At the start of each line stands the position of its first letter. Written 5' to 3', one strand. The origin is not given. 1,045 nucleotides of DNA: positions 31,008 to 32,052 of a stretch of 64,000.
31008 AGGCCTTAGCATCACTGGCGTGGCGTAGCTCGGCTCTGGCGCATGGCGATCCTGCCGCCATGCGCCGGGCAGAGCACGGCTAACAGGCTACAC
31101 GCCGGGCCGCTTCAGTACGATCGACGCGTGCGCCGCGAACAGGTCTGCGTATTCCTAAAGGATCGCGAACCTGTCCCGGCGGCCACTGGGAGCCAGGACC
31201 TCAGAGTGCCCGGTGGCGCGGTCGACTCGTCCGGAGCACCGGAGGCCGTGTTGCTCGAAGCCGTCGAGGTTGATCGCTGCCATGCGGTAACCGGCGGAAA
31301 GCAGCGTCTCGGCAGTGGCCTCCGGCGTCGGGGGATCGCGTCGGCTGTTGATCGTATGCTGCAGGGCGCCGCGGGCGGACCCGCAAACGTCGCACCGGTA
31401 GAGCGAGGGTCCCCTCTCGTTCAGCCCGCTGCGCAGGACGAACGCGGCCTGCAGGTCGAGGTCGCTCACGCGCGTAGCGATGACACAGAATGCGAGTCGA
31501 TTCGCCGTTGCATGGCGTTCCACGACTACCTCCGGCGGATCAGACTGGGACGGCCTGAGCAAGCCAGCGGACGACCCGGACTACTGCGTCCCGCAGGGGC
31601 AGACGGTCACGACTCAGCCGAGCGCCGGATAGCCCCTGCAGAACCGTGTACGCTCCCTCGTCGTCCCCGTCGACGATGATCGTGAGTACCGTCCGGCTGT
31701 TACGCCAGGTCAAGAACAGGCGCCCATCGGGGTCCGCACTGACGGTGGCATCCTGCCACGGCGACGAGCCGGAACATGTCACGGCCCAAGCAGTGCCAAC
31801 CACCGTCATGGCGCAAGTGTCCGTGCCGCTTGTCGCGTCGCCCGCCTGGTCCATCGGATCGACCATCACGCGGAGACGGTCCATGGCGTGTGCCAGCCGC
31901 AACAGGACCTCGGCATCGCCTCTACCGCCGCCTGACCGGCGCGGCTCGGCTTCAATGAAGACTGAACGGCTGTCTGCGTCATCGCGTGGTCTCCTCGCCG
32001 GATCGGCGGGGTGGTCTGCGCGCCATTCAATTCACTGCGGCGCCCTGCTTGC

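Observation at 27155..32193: Perfect 30-bp direct repeats bracket a ~5-kb lower-GC insert at the 3' end of the propeller/CxxCH gene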

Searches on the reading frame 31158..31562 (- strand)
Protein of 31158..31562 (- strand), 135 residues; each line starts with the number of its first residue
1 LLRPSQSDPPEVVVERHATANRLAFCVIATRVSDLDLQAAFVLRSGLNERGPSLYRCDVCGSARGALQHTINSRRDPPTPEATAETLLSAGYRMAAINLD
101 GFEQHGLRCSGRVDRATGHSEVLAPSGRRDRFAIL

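Call 12: search_protein_families(library=pfam, proteins=[window:31158-31562:-], max_evalue=0.01)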
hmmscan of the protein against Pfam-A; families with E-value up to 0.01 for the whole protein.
window:31158-31562:- (135 aa): 0 families

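Call 22: find_encoding_contigs(protein=window:31158-31523:-, flank=10000, max_places=10)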
Protein window:31158-31523:- (122 aa): 18 contigs read that carry it; 7 places shown.
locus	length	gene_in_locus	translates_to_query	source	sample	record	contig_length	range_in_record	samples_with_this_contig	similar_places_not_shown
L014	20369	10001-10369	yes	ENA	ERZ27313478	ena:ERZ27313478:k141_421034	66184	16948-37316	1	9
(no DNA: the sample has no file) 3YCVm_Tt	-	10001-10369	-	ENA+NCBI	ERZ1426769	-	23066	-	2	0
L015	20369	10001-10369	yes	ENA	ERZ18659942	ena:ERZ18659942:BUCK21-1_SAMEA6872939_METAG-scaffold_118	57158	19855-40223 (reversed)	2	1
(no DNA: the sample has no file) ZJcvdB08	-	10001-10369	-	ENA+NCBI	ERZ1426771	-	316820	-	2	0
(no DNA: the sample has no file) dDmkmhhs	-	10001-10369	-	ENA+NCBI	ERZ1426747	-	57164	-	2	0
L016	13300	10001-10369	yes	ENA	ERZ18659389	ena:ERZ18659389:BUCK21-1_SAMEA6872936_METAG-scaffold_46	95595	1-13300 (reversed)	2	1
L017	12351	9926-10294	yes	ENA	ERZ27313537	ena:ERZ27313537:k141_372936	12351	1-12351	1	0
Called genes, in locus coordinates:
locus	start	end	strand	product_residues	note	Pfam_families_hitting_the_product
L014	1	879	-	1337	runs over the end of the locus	PF22633:F5_F8_type_C_2 (faint), PF00754:F5_F8_type_C, PF18582:HZS_alpha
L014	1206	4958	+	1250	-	PF14827:dCache_3 (weak), PF00989:PAS, PF08448:PAS_4, PF13188:PAS_8, PF13426:PAS_9, PF00512:HisKA, PF02518:HATPase_c, PF00072:Response_reg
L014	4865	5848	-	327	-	PF00797:Acetyltransf_2 (weak)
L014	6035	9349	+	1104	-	PF07676:PD40 (faint), PF18582:HZS_alpha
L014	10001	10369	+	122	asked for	-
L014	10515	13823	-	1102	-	PF25390:WD40_RLD, PF00415:RCC1, PF13540:RCC1_2, PF00415:RCC1, PF13540:RCC1_2, PF00415:RCC1, PF16640:Big_3_5, PF04862:DUF642, +1 more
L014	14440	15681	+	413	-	PF26410:GH5_mannosidase (faint), PF00150:Cellulase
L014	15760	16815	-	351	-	PF08240:ADH_N, PF00107:ADH_zinc_N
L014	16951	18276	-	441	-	PF01547:SBP_bac_1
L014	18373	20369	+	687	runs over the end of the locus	PF00251:Glyco_hydro_32N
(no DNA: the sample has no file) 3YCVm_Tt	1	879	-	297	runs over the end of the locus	?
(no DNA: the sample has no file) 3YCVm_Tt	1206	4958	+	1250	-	PF14827:dCache_3 (weak), PF00989:PAS, PF08448:PAS_4, PF13188:PAS_8, PF13426:PAS_9, PF00512:HisKA, PF02518:HATPase_c, PF00072:Response_reg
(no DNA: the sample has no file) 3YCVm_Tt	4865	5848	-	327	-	PF00797:Acetyltransf_2 (weak)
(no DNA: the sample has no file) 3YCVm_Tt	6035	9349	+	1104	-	PF07676:PD40 (faint), PF18582:HZS_alpha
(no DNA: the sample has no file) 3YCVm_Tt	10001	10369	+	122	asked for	-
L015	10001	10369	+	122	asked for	-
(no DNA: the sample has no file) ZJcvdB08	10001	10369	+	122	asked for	-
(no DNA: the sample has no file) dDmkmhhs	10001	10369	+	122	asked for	-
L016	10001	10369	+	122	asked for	-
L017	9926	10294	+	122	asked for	-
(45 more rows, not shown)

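Call 26: search_protein_families(library=phrogs, proteins=[window:31158-31562:-], max_evalue=1)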
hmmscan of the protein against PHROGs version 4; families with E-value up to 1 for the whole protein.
window:31158-31562:- (135 aa): 1 family
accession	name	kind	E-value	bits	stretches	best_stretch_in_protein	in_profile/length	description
phrog_15456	-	unknown function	0.029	16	1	81-120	33-73/76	-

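Call 27: search_protein_families(library=ncbifam, proteins=[window:31158-31562:-], max_evalue=1)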
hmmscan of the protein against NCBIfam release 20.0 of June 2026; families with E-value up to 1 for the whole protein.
window:31158-31562:- (135 aa): 0 families

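Call 28: search_protein_families(library=pfam, proteins=[window:31158-31562:-], max_evalue=5)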
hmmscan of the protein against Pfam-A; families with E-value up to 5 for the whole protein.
window:31158-31562:- (135 aa): 0 families

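Call 29: find_homologous_proteins(query=window:31158-31562:-, max_evalue=0.01)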
Query window:31158-31562:- (135 aa): 2 proteins with E <= 0.01 among 36 candidates.
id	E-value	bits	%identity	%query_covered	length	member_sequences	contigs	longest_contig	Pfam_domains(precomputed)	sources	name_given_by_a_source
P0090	5.0e-74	264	99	90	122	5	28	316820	-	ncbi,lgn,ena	-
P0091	1.2e-44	169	77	82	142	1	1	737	-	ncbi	-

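Call 30: find_encoding_contigs(protein=P0091, flank=10000)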
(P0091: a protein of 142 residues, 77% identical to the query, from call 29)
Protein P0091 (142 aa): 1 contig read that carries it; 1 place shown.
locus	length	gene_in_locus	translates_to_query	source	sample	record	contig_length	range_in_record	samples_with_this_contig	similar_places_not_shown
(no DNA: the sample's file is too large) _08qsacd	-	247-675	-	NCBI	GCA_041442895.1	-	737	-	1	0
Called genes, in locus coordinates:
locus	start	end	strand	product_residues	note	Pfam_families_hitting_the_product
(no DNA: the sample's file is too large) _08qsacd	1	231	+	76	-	?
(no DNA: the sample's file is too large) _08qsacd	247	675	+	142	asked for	-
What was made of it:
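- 31540..31902 (-): Orphan ORF o120, directly upstream of o135 and overlapping it by 23 nt. P0091's contig has a partial gene in the same position (call 30).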

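Call 61: predict_structure(alignment_id=A3)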
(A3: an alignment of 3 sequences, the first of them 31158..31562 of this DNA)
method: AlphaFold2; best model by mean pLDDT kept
length: 135 residues; sequences in the alignment: 3
mean_pLDDT: 38.9   pTM: 0.29
mean pLDDT of the five models: 38.9, 37.1, 36.1, 35.4, 35.1
residues with pLDDT >= 90: 0; 70-90: 0; 50-70: 10; < 50: 125
segments of 3 or more residues with pLDDT < 50: 11-82, 88-135
pLDDT, mean of each block of 10 residues (from residue 1): 51 35 40 37 40 38 32 35 49 44 41 37 32 28
secondary structure, 60 per line:
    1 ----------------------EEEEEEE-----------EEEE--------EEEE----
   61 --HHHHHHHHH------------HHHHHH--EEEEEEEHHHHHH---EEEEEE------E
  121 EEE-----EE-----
elements in order: E23-29 E41-44 E53-56 H63-71 H84-89 E92-98 H99-104 E108-113 E120-123
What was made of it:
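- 31095..31562 (-): Orphan ORF o135, called by the gene finder as 122 aa at 31155..31523. A premature TAG at 31155-31157 truncates it; homology to its only relative continues after that stop. AlphaFold2 (AF2) pLDDT 39 (call 61).
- Tried and rejected: The o135 model has pLDDT 39 and is unusable (call 61).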

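Call 69: list_cluster_members(proteins=[P0091, P0090, P0001])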
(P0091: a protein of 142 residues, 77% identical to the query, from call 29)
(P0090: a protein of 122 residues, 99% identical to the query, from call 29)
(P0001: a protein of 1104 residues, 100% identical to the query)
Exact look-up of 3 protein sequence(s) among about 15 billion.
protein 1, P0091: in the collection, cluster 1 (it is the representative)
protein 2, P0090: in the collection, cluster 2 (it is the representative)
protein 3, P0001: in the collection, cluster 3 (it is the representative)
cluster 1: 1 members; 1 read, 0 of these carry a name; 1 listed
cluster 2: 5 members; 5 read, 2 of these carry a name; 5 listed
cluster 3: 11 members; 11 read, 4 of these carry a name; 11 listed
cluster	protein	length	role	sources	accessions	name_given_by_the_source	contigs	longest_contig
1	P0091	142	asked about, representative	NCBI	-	-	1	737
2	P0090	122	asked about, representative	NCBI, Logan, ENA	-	-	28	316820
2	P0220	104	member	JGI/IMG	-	hypothetical protein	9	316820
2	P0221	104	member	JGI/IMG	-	hypothetical protein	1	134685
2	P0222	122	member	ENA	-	-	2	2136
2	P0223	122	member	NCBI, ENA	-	-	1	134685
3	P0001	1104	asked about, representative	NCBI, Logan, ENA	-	-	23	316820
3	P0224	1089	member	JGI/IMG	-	hypothetical protein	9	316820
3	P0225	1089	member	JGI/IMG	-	hypothetical protein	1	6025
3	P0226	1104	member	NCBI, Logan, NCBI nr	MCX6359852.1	MAG: hypothetical protein NT029_08605 [Armatimonadetes bacterium] | hypothetical protein [Armatimonadota bacterium]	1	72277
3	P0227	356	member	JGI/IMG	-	hypothetical protein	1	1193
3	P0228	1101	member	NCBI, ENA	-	-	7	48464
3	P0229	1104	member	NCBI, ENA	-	-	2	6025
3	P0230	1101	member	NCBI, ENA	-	-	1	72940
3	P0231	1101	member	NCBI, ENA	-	-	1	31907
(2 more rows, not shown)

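Call 70: find_encoding_contigs(protein=P0228, flank=8000, max_places=6)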
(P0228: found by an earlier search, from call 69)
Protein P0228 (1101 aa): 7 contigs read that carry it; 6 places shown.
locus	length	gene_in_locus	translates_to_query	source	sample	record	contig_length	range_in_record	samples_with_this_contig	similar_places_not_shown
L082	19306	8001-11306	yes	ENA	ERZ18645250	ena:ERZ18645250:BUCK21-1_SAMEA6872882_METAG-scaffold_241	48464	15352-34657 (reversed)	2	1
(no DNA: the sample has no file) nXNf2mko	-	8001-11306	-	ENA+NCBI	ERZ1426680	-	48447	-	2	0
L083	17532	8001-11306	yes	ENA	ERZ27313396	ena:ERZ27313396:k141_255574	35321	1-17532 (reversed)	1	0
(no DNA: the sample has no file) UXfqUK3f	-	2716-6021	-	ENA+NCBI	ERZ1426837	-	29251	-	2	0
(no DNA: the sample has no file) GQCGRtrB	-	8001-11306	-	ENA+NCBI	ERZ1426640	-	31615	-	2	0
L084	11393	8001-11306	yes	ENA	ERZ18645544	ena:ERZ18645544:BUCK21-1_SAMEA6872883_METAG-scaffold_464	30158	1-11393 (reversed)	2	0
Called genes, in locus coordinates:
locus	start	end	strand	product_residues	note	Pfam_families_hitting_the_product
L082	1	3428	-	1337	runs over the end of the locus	PF00754:F5_F8_type_C, PF22633:F5_F8_type_C_2 (weak), PF00754:F5_F8_type_C, PF18582:HZS_alpha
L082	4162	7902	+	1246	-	PF14827:dCache_3, PF00989:PAS, PF08448:PAS_4, PF13188:PAS_8, PF13426:PAS_9, PF00512:HisKA, PF02518:HATPase_c, PF00072:Response_reg, +1 more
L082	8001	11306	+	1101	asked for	PF18582:HZS_alpha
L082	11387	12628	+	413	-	PF00150:Cellulase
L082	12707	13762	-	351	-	PF08240:ADH_N, PF00107:ADH_zinc_N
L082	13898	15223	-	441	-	PF01547:SBP_bac_1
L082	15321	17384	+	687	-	PF00251:Glyco_hydro_32N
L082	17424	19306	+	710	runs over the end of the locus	PF01229:Glyco_hydro_39 (weak)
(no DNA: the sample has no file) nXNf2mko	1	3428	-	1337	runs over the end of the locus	PF00754:F5_F8_type_C, PF22633:F5_F8_type_C_2 (weak), PF00754:F5_F8_type_C, PF18582:HZS_alpha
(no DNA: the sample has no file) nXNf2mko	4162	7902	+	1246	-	PF14827:dCache_3, PF00989:PAS, PF08448:PAS_4, PF13188:PAS_8, PF13426:PAS_9, PF00512:HisKA, PF02518:HATPase_c, PF00072:Response_reg, +1 more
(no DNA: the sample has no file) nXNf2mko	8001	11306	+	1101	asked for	PF18582:HZS_alpha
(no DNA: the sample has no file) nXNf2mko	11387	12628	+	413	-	PF00150:Cellulase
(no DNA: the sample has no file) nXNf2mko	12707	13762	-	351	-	PF08240:ADH_N, PF00107:ADH_zinc_N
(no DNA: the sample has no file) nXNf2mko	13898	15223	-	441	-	PF01547:SBP_bac_1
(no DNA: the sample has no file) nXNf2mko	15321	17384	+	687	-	PF00251:Glyco_hydro_32N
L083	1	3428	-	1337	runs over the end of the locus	PF00754:F5_F8_type_C, PF22633:F5_F8_type_C_2 (weak), PF00754:F5_F8_type_C, PF18582:HZS_alpha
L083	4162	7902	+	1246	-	PF14827:dCache_3, PF00989:PAS, PF08448:PAS_4, PF13188:PAS_8, PF13426:PAS_9, PF00512:HisKA, PF02518:HATPase_c, PF00072:Response_reg, +1 more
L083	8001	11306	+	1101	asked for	PF18582:HZS_alpha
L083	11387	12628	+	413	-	PF00150:Cellulase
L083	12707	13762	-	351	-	PF08240:ADH_N, PF00107:ADH_zinc_N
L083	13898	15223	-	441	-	PF01547:SBP_bac_1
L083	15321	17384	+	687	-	PF00251:Glyco_hydro_32N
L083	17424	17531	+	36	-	?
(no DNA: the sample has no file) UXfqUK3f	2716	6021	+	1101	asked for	PF18582:HZS_alpha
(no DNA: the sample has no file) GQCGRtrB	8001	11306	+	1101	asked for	PF18582:HZS_alpha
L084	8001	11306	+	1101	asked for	PF18582:HZS_alpha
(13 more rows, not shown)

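Call 72: find_encoding_contigs(protein=P0229, flank=8000, max_places=4)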
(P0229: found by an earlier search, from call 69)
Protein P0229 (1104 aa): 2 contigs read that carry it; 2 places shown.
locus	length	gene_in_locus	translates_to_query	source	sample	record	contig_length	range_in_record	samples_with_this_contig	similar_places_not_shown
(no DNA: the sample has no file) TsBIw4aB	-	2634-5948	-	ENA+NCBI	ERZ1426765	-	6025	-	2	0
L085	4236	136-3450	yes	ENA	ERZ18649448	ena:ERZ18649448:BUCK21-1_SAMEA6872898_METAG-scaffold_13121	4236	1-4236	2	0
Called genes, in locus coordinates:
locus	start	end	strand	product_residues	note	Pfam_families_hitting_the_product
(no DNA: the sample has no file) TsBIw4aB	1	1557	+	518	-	?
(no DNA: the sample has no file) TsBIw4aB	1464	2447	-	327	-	PF00797:Acetyltransf_2 (weak)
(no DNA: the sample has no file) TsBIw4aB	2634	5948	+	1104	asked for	PF07676:PD40 (faint), PF18582:HZS_alpha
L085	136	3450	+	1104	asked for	PF07676:PD40 (faint), PF18582:HZS_alpha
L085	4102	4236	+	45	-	?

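Call 73: search_protein_families(library=padloc, proteins=[window:31158-31562:-], max_evalue=0.1)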
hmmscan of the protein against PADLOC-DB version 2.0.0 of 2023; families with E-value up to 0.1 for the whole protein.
window:31158-31562:- (135 aa): 0 families

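Call 74: search_solved_structures(query=window:31158-31562:-, max_evalue=10)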
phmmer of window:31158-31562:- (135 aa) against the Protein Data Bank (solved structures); distinct sequences matched with E-value up to 10: 2.
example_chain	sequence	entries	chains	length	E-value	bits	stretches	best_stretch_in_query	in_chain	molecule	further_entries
2cot_A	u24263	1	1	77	0.69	13.3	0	49-75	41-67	Zinc finger protein 435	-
2em6_A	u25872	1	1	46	1.2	12.6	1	45-72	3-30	Zinc finger protein 224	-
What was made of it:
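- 31095..31562 (-): No family, defence-system or PDB hit (calls 12, 26-28, 73, 74).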

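Call 79: find_related_loci(query=A3, collection=viral_contigs, flank=8000)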
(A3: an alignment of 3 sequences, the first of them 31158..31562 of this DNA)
Query A3 (135 aa) in viral_contigs; peptide patterns used: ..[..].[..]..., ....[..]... (x = any residue, [..] = any of these).
22 stretches matched a pattern, but none encodes a relative of the query by tblastn (E <= 1e-3).

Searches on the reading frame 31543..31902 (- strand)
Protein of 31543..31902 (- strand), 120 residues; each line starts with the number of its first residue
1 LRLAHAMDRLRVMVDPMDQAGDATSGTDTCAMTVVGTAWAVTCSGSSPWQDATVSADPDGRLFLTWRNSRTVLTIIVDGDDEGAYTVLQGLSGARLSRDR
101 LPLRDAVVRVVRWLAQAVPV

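Call 12: search_protein_families(library=pfam, proteins=[window:31543-31902:-], max_evalue=0.01)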
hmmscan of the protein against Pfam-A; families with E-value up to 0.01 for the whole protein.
window:31543-31902:- (120 aa): 0 families

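Call 26: search_protein_families(library=phrogs, proteins=[window:31543-31902:-], max_evalue=1)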
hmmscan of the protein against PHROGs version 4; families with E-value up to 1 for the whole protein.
window:31543-31902:- (120 aa): 0 families

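Call 27: search_protein_families(library=ncbifam, proteins=[window:31543-31902:-], max_evalue=1)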
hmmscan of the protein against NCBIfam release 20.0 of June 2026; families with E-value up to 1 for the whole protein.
window:31543-31902:- (120 aa): 0 families

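Call 28: search_protein_families(library=pfam, proteins=[window:31543-31902:-], max_evalue=5)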
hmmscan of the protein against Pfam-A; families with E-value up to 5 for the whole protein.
window:31543-31902:- (120 aa): 0 families

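Call 41: search_protein_representatives(protein=window:31543-31902:-)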
Query: 120 residues. Proteins with E-value up to 0.001 (for the whole library): 8; up to 1e-10: 1; up to 1e-30: 1. The best 8 are listed.
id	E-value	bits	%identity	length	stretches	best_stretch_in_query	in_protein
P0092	1.6e-72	257.1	100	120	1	1-120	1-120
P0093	2.9e-10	56.4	30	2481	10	34-94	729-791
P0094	4.9e-06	42.8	32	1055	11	50-96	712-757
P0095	1.1e-05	41.7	33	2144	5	40-108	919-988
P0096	5.0e-05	39.5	29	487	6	31-65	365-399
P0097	9.6e-05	38.6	37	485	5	21-55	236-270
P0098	1.0e-04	38.5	36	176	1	9-112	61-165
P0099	7.8e-04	35.7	35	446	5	40-84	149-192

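Call 73: search_protein_families(library=padloc, proteins=[window:31543-31902:-], max_evalue=0.1)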
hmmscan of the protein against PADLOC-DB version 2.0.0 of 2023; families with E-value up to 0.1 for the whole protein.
window:31543-31902:- (120 aa): 0 families

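Call 75: search_solved_structures(query=window:31543-31902:-, max_evalue=10)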
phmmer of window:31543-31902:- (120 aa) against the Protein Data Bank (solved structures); distinct sequences matched with E-value up to 10: 1.
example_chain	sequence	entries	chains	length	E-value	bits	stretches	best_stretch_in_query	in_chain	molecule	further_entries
6w54_A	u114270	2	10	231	0.27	14.6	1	36-87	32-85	Gallate decarboxylase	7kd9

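Call 80: find_related_loci(query=window:31543-31902:-, collection=viral_contigs, flank=8000)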
Query window:31543-31902:- (120 aa) in viral_contigs; peptide patterns used: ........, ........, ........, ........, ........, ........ (x = any residue, [..] = any of these).
11 stretches matched a pattern, but none encodes a relative of the query by tblastn (E <= 1e-3).

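Call 92: predict_structure(protein=window:31543-31902:-)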
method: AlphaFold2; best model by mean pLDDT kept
length: 120 residues; sequences in the alignment: 1
mean_pLDDT: 58.7   pTM: 0.51
mean pLDDT of the five models: 58.7, 58.5, 56.5, 54.1, 52.0
residues with pLDDT >= 90: 0; 70-90: 33; 50-70: 57; < 50: 30
segments of 3 or more residues with pLDDT < 50: 1-26, 118-120
pLDDT, mean of each block of 10 residues (from residue 1): 38 30 44 56 64 73 74 71 67 62 69 56
secondary structure, 60 per line:
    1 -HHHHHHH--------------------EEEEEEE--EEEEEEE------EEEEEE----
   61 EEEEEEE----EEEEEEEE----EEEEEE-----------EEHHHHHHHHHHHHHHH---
elements in order: H2-8 E29-35 E38-44 E51-56 E61-67 E72-79 E84-89 H103-117

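Call 94: fold_search(model_id=the predicted structure, library=pdb)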
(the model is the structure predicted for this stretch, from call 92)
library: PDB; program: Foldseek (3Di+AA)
matches with E <= 10: 450; with E <= 0.001: 0
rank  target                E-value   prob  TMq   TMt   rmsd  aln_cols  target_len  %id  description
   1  1alb                  3.0e-01  0.63  0.28  0.26   5.4        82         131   10  CRYSTAL STRUCTURE OF RECOMBINANT MURINE ADIPOCYTE LIPID-BINDING PROTEIN (released 1993-10-31)
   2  6ljx                  3.2e-01  0.66  0.29  0.26   5.2        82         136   11  Crystal structure of human FABP4 in complex with a novel inhibitor (released 2020-04-15)
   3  4a60                  3.9e-01  0.57  0.29  0.25   6.7        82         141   12  Crystal structure of human testis-specific fatty acid binding protein 9 (FABP9) (released 2011-11-09)
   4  2hnx                  4.1e-01  0.60  0.29  0.26   5.3        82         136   11  Crystal Structure of aP2 (released 2006-11-28)
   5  5ura_B                4.4e-01  0.47  0.29  0.26   5.3        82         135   11  Enantiomer-Specific Binding of the Potent Antinociceptive Agent SBFI-26 to Anandamide transporters FABP7 (released 2017-08-23)
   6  7fvu                  4.6e-01  0.51  0.28  0.26   6.6        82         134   11  Crystal Structure of human FABP4 in complex with 2-[2-(benzothiophen-3-yl)-2,3-dihydrobenzothiophene-3-carbonyl]benzoic  (released 2023-06-14)
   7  3ppt                  5.1e-01  0.41  0.28  0.26   6.6        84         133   12  REP1-NXSQ fatty acid transporter (released 2011-12-21)
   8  3f9d_A                5.1e-01  0.25  0.24  0.22   8.9        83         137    6  Crystal structure of the R132K:R111L:T54E mutant of cellular retinoic acid-binding protein II complexed with C15-aldeh (released 2009-10-27)
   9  7fzq_A                5.4e-01  0.54  0.32  0.29   5.4        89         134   10  Crystal Structure of human FABP3 in complex with myristate (released 2023-06-14)
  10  5edc                  5.4e-01  0.51  0.29  0.27   5.2        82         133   11  human FABP4 in complex with 6-Chloro-4-phenyl-2-piperidin-1-yl-quinoline-3-carboxylic acid at 1.29A (released 2016-03-09)
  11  3pp6_B                5.4e-01  0.44  0.27  0.25   6.7        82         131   12  REP1-NXSQ fatty acid transporter Y128F mutant (released 2011-12-28)
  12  4d6b                  5.7e-01  0.41  0.29  0.26   5.3        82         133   11  Human myelin protein P2, mutant P38G (released 2015-05-20)
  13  1tou                  5.7e-01  0.38  0.28  0.26   6.8        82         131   10  Crystal structure of human adipocyte fatty acid binding protein in complex with a non-covalent ligand (released 2004-08-24)
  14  1lf7                  5.7e-01  0.25  0.35  0.27   8.9       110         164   19  Crystal Structure of Human Complement Protein C8gamma at 1.2 A Resolution (released 2002-06-12)
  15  6xw9                  6.0e-01  0.57  0.33  0.30   5.1        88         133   12  Human myelin protein P2 mutant K120S (released 2020-04-08)
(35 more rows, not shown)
